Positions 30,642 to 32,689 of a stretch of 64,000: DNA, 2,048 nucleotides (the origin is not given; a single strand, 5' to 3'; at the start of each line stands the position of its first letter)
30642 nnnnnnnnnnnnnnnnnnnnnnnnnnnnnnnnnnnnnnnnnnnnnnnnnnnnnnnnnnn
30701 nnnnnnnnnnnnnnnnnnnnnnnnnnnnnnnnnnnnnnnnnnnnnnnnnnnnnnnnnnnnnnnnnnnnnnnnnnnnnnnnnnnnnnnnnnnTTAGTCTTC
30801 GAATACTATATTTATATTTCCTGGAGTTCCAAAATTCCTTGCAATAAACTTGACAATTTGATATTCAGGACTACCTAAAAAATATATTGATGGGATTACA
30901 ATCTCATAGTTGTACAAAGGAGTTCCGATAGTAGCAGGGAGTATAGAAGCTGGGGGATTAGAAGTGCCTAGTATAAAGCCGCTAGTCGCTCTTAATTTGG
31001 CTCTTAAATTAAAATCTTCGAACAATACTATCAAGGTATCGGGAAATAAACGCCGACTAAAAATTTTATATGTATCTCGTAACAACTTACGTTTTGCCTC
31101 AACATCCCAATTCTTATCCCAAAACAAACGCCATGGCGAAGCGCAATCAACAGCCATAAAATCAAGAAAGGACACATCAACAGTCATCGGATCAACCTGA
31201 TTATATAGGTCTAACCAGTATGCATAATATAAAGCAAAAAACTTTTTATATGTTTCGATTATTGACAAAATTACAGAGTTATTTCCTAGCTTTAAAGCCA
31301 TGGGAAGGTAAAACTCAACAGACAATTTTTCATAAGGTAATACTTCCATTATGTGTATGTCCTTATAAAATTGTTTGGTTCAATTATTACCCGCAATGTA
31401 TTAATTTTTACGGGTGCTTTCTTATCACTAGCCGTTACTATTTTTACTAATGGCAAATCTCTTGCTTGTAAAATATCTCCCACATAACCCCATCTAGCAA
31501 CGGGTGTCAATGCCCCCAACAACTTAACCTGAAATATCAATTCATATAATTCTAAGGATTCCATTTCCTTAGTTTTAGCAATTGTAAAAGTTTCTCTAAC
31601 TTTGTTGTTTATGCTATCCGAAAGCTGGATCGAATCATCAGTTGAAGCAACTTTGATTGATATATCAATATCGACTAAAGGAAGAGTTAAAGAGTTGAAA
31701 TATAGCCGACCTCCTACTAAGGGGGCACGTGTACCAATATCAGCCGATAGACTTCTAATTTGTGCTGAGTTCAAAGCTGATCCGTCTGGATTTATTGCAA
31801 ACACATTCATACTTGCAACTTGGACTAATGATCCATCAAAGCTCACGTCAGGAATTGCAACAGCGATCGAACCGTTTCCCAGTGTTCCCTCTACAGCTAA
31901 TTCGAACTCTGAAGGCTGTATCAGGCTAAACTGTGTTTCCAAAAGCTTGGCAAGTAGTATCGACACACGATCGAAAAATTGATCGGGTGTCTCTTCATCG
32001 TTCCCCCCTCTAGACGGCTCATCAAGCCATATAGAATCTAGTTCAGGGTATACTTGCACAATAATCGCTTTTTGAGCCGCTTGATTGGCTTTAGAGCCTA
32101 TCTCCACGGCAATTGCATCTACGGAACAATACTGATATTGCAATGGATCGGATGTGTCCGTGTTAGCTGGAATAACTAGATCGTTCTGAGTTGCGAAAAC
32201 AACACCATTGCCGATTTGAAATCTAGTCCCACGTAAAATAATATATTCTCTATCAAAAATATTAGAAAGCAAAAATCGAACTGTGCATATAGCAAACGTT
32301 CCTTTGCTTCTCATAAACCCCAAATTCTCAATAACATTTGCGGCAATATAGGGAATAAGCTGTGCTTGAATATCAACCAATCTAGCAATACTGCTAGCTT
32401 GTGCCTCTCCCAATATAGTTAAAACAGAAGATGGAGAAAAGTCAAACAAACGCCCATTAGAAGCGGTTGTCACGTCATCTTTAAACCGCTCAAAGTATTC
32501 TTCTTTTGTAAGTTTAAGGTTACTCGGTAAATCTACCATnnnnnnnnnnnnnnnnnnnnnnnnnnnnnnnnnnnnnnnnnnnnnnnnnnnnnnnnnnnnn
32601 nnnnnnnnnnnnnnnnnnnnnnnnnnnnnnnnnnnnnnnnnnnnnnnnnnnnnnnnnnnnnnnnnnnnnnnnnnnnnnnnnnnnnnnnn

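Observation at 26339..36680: The motif serves as a fixed stop/restart junction: TAA-AGT-WAC-TTT-ATG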

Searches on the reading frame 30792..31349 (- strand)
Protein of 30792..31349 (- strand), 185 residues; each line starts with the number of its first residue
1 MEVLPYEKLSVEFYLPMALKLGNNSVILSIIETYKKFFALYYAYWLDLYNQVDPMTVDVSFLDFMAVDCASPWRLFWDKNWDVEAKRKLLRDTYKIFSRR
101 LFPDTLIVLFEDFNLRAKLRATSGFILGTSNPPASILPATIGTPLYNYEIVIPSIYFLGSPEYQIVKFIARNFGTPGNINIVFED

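Call 7: search_protein_families(library=phrogs, proteins=[window:30792-31349:-])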
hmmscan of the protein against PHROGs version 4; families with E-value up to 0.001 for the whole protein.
window:30792-31349:- (185 aa): 2 families
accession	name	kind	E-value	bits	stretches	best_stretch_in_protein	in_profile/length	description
phrog_32946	-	tail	2.1e-09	38.6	1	31-173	39-177/191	tail protein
phrog_48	-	tail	0.00014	22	1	53-96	48-88/478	tail protein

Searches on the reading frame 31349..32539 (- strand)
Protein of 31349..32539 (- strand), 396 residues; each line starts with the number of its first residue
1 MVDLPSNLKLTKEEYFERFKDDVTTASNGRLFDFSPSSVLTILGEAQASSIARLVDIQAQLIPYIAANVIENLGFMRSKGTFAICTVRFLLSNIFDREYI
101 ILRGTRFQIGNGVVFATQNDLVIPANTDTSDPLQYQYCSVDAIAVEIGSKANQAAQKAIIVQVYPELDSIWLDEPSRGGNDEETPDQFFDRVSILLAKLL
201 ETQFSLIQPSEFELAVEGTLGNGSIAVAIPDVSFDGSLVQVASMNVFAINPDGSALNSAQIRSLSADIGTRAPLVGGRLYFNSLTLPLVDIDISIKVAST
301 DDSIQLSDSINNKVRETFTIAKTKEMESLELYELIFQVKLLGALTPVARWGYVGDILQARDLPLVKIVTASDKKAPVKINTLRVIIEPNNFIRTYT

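Call 7: search_protein_families(library=phrogs, proteins=[window:31349-32539:-])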
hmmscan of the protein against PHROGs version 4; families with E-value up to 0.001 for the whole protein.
window:31349-32539:- (396 aa): 1 family
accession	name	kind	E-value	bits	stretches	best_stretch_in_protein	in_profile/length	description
phrog_6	-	tail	3.3e-25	89.7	1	10-192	70-245/548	baseplate wedge subunit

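Call 17: find_related_loci(query=window:31349-32539:-, collection=viral_contigs, flank=10000)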
Query window:31349-32539:- (396 aa) in viral_contigs; peptide patterns used: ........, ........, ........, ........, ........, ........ (x = any residue, [..] = any of these).
7 stretches matched a pattern, but none encodes a relative of the query by tblastn (E <= 1e-3).

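Call 18: find_homologous_proteins(query=window:31349-32539:-)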
Query window:31349-32539:- (396 aa): 6 proteins with E <= 0.001 among 7842 candidates.
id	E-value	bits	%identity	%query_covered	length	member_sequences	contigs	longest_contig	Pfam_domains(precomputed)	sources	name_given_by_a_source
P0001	1.3e-251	852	100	100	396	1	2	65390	PF04865.20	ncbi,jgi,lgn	jgi:hypothetical protein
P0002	6.9e-156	537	61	100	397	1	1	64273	PF04865.20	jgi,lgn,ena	jgi:uncharacterized phage protein gp47/JayE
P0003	1.1e-127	444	53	100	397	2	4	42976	-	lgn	-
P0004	1.4e-113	398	49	99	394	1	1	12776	PF04865.20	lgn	-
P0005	8.1e-110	386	50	100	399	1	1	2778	-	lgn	-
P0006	2.0e-109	384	47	99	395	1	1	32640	-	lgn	-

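Call 19: find_encoding_contigs(protein=P0002, flank=10000, max_places=3)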
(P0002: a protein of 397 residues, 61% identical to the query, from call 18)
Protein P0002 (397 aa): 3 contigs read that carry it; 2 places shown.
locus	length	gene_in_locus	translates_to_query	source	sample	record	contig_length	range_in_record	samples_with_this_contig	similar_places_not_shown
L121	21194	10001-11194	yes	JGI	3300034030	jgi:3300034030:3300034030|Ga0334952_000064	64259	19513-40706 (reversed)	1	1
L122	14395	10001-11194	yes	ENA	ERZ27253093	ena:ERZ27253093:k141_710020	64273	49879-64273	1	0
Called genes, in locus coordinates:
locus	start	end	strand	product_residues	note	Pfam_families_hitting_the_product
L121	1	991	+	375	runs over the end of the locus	-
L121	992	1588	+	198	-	-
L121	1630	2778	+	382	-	-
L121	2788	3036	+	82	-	-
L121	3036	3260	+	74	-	-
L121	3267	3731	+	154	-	PF07030:Phage_Mu_Gp36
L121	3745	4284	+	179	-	-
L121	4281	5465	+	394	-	-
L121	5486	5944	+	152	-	-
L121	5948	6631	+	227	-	-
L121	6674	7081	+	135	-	-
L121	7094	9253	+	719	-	-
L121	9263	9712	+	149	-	-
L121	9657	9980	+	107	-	-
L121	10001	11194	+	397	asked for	PF04865:Baseplate_J (faint)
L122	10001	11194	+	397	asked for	PF04865:Baseplate_J (faint)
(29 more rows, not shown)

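Call 20: find_encoding_contigs(protein=P0003, flank=10000, max_places=3)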
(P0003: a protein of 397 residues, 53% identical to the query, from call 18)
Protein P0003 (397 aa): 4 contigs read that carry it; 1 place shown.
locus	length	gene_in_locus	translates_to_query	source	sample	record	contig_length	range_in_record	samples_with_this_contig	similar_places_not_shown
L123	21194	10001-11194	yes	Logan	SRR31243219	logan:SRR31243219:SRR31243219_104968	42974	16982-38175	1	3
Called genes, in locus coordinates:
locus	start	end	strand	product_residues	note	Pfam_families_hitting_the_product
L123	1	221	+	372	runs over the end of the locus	PF04586:Peptidase_S78 (weak)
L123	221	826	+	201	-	-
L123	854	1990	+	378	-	-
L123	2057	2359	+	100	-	-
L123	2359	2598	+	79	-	-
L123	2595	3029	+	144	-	PF07030:Phage_Mu_Gp36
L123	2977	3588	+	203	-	-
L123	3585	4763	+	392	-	-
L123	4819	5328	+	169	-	-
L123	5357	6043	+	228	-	-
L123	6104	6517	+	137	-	-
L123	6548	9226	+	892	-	-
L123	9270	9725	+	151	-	-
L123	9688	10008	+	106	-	-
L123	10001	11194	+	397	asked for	-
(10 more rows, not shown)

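Call 21: find_encoding_contigs(protein=P0001, flank=10000, max_places=3)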
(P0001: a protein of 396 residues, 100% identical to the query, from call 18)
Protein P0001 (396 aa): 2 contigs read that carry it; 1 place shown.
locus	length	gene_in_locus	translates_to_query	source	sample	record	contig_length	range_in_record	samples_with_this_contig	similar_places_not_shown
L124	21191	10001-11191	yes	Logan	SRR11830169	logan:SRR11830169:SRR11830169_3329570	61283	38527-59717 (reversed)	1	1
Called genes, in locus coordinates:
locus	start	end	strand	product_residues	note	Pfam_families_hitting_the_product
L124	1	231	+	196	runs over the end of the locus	-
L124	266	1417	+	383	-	-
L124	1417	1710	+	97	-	-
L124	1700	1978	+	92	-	-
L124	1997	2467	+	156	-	PF07030:Phage_Mu_Gp36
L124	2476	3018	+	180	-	-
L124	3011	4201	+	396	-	-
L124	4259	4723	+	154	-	-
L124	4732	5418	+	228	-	-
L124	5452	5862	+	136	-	-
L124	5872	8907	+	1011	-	-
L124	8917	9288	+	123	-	-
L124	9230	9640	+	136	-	-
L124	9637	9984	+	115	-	-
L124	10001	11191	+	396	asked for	PF04865:Baseplate_J (faint)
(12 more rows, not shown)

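Call 23: list_cluster_members(proteins=[P0001, P0002, P0003])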
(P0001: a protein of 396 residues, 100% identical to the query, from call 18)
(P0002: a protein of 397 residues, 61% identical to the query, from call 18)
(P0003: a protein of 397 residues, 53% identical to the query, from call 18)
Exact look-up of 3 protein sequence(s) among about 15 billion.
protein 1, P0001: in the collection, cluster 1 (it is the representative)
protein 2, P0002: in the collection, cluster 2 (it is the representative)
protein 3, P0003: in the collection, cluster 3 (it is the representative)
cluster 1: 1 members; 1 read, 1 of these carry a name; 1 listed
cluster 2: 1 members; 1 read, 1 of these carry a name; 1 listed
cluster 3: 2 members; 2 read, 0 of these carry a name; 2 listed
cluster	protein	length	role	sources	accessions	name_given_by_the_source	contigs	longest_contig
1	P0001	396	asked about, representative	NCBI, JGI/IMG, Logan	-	hypothetical protein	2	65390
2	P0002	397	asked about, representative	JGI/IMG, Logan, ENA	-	uncharacterized phage protein gp47/JayE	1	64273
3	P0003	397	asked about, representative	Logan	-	-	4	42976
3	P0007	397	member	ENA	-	-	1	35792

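Call 43: find_encoding_contigs(protein=P0006, flank=10000, max_places=2)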
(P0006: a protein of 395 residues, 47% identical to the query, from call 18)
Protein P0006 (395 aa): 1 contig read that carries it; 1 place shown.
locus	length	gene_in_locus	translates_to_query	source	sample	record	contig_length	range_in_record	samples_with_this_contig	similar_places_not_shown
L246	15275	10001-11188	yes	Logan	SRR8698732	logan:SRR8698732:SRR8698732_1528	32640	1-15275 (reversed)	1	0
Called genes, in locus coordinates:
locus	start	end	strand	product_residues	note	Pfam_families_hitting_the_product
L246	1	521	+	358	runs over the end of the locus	-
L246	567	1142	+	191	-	-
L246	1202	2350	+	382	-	-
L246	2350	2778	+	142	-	-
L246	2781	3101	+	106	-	-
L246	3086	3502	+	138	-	PF07030:Phage_Mu_Gp36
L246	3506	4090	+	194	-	-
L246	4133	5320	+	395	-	-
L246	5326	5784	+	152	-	-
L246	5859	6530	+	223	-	-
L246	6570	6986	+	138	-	-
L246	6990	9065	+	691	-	-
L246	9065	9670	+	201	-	-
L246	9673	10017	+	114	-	-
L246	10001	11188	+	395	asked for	-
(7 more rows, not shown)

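Call 44: find_encoding_contigs(protein=P0004, flank=10000, max_places=2)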
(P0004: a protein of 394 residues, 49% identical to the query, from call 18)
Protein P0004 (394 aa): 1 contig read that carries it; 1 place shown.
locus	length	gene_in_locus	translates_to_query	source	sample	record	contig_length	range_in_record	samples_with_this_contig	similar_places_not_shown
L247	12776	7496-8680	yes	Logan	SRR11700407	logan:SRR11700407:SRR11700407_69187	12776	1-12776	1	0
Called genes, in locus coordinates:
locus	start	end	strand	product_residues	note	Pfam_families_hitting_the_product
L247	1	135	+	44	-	?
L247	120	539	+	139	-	PF07030:Phage_Mu_Gp36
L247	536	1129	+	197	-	-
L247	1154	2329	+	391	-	-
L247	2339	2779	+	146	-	PF06841:Phage_T4_gp19 (weak)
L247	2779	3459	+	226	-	-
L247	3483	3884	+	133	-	-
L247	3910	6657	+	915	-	-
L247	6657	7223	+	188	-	-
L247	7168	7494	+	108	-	-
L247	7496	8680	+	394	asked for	PF04865:Baseplate_J (faint)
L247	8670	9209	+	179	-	-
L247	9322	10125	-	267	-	-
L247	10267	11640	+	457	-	-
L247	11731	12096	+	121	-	-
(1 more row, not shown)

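Call 65: find_related_loci(query=A2, collection=genome_contigs, flank=10000)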
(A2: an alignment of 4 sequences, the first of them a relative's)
Query A2 (383 aa) in genome_contigs; peptide patterns used: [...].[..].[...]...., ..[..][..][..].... (x = any residue, [..] = any of these).
52 stretches matched a pattern, but none encodes a relative of the query by tblastn (E <= 1e-3).
